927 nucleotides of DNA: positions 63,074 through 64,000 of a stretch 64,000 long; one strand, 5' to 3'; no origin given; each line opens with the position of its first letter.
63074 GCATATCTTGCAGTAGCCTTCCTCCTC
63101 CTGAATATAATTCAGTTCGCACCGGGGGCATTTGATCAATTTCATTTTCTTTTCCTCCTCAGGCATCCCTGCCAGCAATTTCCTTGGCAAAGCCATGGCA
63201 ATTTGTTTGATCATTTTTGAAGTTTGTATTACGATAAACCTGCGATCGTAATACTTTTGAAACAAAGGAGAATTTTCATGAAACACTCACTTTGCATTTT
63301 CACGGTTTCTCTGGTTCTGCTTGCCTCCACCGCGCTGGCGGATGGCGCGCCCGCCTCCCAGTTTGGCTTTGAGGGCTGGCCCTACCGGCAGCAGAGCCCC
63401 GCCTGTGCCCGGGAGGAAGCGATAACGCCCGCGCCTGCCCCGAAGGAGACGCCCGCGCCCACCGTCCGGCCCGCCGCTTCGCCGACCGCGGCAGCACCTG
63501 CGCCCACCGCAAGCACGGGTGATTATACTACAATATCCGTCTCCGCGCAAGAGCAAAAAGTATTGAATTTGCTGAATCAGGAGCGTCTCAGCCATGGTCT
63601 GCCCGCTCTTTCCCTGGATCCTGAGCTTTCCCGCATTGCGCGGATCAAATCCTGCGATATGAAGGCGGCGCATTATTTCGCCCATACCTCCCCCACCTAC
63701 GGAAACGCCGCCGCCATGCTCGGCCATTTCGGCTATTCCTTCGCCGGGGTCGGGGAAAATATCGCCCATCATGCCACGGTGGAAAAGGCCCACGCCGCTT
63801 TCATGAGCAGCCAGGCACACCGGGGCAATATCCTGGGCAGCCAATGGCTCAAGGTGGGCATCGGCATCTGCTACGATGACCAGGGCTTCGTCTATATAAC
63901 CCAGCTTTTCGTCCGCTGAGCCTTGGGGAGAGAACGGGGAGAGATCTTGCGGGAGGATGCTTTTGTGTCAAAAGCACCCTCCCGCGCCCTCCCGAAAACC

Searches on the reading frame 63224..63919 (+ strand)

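Call 19: search_protein_families(library=pfam, proteins=[window:63224-63919:+])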
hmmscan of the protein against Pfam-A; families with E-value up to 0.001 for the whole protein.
window:63224-63919:+ (231 aa): 1 family
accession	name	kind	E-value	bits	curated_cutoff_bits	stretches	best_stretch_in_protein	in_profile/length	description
PF00188.32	CAP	-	9.1e-15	56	21.1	1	114-229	1-117/117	Cysteine-rich secretory protein family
